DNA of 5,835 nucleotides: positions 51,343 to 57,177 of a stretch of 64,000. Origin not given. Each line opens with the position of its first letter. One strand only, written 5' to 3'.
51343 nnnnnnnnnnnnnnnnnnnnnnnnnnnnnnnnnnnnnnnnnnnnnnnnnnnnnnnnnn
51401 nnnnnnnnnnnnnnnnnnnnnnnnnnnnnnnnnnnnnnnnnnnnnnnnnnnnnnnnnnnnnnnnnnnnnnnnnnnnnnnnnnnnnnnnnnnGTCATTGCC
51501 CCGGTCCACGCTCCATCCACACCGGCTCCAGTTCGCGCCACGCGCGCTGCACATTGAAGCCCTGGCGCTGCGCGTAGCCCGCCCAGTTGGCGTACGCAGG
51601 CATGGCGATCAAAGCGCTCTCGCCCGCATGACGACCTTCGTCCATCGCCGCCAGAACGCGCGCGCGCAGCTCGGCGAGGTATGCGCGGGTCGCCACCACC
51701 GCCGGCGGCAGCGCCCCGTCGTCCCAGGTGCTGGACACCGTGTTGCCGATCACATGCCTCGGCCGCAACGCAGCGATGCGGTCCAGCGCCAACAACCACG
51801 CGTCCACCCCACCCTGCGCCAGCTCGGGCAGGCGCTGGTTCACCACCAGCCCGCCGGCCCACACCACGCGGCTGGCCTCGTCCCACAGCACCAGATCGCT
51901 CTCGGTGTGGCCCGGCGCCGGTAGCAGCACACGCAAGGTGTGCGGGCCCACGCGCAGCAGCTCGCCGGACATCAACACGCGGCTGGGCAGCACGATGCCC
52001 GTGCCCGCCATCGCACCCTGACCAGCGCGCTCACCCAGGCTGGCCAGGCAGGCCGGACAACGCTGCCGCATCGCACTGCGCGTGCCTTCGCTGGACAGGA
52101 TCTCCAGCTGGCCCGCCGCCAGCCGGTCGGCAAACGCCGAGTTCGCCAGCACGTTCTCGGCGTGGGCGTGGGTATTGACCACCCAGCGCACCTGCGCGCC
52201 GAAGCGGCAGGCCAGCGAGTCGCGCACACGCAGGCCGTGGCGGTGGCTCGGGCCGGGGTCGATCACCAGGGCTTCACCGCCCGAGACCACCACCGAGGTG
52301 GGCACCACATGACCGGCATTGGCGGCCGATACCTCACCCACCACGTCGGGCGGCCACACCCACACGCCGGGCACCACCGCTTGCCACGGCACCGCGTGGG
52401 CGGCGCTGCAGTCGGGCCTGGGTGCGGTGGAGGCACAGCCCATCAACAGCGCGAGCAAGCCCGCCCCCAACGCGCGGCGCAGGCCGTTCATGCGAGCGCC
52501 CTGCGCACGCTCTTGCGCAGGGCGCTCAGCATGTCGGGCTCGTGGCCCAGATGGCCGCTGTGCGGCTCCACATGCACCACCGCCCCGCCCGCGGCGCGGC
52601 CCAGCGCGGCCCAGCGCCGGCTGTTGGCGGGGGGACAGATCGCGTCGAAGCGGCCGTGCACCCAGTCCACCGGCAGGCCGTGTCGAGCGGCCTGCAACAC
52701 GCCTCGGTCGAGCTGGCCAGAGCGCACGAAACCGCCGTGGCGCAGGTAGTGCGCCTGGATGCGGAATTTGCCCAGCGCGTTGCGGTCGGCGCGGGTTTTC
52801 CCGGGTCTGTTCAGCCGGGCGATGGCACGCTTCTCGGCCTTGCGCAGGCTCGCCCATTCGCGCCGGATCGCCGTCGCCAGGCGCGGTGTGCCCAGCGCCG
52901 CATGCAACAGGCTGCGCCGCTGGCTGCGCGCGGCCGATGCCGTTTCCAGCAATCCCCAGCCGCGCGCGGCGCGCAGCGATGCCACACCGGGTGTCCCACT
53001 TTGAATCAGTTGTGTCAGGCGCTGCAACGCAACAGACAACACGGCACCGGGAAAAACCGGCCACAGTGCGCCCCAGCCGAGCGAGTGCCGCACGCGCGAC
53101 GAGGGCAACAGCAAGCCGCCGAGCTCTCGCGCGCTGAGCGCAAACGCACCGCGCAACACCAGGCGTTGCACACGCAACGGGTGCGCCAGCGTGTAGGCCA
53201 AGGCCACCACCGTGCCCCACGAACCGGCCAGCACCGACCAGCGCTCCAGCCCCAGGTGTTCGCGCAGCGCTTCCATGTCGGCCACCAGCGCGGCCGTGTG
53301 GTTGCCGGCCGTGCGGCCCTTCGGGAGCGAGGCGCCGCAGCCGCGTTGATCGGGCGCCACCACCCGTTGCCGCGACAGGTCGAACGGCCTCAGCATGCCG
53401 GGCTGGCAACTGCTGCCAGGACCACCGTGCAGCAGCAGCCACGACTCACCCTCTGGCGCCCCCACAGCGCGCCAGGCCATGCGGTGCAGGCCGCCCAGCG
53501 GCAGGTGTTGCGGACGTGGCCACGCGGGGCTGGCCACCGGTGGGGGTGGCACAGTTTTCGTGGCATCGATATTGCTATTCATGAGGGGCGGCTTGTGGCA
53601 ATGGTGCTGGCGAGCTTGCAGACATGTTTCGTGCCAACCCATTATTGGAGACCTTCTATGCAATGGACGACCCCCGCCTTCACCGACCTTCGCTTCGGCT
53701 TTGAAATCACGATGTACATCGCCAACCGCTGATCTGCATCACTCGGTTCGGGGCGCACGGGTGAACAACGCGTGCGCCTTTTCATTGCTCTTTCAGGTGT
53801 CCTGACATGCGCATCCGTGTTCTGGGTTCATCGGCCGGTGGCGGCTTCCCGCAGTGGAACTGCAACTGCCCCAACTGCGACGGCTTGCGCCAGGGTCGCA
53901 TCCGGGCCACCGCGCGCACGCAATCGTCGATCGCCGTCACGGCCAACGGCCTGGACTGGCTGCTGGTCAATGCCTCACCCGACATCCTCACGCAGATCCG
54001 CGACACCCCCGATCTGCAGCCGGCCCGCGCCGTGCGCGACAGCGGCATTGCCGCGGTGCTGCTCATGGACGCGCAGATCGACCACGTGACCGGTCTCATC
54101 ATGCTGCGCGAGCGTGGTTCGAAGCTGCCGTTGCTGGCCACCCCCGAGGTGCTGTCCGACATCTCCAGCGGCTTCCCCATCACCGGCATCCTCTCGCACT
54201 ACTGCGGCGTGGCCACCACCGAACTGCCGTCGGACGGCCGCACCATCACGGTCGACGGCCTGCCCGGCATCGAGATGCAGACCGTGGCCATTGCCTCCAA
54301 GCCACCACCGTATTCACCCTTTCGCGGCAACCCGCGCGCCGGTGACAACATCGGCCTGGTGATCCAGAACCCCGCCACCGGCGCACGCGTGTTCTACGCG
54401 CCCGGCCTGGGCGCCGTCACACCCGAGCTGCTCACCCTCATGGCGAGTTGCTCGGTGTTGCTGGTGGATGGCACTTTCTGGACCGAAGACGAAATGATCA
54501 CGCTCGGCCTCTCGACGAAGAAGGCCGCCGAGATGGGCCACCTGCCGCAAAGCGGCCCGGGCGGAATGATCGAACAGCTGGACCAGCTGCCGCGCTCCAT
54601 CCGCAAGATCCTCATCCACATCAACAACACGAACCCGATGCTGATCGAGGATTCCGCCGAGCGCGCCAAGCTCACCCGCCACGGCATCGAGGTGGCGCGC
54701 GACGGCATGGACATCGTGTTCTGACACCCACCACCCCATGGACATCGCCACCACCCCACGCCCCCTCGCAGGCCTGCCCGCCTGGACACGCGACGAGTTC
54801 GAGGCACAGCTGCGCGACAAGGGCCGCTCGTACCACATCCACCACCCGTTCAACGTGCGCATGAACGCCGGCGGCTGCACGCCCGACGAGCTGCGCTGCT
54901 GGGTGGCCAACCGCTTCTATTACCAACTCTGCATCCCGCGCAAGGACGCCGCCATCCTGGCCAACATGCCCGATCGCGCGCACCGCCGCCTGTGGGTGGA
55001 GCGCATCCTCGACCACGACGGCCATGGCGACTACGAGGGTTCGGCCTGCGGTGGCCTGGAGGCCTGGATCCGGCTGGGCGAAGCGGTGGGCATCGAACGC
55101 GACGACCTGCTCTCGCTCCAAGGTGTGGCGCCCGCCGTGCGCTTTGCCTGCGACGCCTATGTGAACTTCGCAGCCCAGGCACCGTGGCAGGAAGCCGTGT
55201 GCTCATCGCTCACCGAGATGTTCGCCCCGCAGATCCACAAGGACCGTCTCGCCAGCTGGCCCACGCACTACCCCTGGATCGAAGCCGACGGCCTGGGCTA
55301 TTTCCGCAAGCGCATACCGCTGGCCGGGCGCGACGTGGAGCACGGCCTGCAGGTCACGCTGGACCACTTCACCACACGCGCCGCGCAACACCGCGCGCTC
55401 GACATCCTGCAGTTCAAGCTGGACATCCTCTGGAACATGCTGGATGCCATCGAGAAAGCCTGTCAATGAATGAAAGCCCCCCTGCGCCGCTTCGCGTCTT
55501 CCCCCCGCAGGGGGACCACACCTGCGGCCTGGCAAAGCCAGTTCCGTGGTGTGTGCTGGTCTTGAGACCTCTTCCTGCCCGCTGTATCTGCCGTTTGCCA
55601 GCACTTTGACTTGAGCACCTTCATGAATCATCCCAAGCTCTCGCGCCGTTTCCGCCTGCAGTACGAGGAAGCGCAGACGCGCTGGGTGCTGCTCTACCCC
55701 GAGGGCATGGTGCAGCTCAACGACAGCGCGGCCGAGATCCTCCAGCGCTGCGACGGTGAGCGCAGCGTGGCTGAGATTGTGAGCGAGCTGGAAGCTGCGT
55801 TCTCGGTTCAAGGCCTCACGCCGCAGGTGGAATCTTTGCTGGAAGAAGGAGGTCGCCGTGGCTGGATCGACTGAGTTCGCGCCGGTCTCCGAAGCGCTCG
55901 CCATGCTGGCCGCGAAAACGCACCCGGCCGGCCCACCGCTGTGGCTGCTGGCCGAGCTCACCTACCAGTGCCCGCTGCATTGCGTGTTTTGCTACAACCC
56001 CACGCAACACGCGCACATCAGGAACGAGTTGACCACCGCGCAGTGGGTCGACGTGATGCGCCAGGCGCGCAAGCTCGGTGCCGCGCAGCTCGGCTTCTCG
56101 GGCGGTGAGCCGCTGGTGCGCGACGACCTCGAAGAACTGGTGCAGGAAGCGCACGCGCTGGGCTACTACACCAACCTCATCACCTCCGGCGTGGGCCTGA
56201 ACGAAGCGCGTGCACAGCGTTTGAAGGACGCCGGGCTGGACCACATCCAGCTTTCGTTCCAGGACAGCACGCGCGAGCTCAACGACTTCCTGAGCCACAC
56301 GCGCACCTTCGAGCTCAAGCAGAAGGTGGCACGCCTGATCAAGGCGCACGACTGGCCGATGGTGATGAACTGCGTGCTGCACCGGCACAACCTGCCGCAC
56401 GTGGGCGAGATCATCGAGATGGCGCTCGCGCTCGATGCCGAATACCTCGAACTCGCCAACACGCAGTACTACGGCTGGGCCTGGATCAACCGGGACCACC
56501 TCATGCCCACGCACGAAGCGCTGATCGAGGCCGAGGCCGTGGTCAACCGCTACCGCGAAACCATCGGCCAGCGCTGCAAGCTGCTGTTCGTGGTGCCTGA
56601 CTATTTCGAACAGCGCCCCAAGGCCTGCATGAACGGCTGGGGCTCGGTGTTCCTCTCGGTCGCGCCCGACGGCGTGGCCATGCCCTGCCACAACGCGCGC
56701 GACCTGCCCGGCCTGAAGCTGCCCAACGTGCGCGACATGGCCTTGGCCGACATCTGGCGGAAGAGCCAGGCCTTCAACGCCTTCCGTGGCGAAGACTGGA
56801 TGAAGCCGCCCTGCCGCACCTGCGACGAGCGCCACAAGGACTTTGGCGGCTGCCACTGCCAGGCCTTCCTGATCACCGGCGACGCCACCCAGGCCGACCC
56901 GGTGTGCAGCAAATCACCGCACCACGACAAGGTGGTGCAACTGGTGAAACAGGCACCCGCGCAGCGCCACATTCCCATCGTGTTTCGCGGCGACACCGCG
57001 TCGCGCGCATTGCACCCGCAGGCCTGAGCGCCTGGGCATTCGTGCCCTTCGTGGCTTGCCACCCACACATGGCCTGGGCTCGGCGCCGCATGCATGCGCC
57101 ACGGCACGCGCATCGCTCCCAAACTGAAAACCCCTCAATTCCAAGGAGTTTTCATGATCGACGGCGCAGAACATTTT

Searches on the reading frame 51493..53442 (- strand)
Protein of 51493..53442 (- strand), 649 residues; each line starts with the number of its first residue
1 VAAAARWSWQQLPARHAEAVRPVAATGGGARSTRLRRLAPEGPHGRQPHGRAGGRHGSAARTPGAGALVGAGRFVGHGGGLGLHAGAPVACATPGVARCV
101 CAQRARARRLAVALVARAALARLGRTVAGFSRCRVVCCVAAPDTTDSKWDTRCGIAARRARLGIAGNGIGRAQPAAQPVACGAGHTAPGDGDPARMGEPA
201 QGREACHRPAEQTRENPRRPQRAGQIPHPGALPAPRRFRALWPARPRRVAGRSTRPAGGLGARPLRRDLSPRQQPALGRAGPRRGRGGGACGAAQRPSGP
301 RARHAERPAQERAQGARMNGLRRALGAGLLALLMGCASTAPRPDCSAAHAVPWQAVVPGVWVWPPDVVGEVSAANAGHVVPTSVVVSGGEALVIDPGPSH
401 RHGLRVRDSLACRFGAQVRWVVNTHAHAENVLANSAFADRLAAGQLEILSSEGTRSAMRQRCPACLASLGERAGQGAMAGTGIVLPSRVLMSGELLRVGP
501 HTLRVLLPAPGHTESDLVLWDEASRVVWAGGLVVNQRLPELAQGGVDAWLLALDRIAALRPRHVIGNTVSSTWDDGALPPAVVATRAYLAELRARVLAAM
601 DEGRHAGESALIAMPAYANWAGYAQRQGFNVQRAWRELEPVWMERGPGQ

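Call 10: search_protein_families(library=pfam, proteins=[window:51493-53442:-], max_evalue=0.00001)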
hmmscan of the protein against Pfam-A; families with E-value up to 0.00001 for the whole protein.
window:51493-53442:- (649 aa): 1 family
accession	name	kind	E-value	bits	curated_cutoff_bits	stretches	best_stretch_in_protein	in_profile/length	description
PF00753.33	Lactamase_B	-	4.3e-10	40.3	22.7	1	381-562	7-190/196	Metallo-beta-lactamase superfamily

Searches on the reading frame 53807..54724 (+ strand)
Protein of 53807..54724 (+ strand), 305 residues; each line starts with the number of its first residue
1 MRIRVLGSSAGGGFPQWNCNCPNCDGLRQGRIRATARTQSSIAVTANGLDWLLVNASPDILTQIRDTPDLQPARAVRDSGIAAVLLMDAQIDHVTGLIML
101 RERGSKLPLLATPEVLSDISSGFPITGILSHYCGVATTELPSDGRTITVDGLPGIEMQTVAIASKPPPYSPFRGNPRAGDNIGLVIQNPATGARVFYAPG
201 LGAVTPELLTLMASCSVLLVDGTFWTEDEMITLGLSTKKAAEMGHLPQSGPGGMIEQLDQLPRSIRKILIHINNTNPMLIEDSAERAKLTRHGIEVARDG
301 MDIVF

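Call 10: search_protein_families(library=pfam, proteins=[window:53807-54724:+], max_evalue=0.00001)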
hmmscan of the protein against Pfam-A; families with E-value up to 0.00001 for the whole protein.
window:53807-54724:+ (305 aa): 1 family
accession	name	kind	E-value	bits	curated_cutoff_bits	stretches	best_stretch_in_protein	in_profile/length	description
PF12706.13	Lactamase_B_2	-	5.3e-40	137.6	27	1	51-272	2-200/200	Beta-lactamase superfamily domain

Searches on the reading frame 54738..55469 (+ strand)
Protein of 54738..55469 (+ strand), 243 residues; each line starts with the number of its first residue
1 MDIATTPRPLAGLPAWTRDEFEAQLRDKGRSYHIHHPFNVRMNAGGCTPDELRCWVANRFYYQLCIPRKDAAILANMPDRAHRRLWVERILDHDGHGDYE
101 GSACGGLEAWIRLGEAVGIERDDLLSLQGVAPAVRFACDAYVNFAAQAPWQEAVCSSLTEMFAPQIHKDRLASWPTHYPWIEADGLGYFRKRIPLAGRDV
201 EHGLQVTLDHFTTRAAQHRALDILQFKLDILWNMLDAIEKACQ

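Call 10: search_protein_families(library=pfam, proteins=[window:54738-55469:+], max_evalue=0.00001)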
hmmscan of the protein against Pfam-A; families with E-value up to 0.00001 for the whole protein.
window:54738-55469:+ (243 aa): 1 family
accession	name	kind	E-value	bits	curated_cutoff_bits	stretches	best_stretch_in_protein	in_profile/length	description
PF03070.21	TENA_THI-4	-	1.8e-46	159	22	1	23-236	2-209/210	TENA/THI-4/PQQC family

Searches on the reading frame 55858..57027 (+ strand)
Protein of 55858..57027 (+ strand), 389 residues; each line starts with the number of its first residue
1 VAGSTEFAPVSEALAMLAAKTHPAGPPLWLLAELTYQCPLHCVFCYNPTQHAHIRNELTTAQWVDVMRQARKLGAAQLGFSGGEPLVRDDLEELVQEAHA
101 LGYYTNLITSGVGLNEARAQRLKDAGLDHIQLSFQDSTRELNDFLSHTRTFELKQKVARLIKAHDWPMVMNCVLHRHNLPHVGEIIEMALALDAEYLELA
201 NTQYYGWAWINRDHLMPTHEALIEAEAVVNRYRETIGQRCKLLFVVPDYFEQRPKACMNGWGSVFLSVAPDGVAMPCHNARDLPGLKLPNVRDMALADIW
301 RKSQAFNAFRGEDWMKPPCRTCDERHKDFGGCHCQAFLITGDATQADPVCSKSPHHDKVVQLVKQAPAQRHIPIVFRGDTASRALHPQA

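Call 10: search_protein_families(library=pfam, proteins=[window:55858-57027:+], max_evalue=0.00001)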
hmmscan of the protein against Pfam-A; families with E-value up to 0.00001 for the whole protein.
window:55858-57027:+ (389 aa): 3 families
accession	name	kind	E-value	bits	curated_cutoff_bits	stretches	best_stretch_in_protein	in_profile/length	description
PF04055.27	Radical_SAM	-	4.6e-24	85.9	29.5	1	34-188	3-165/166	Radical SAM superfamily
PF13186.11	SPASM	-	3.3e-09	37.4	21.5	1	257-323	1-67/67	Iron-sulfur cluster-binding domain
PF13353.11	Fer4_12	-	3.3e-06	27.9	22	1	37-120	14-100/137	4Fe-4S single cluster domain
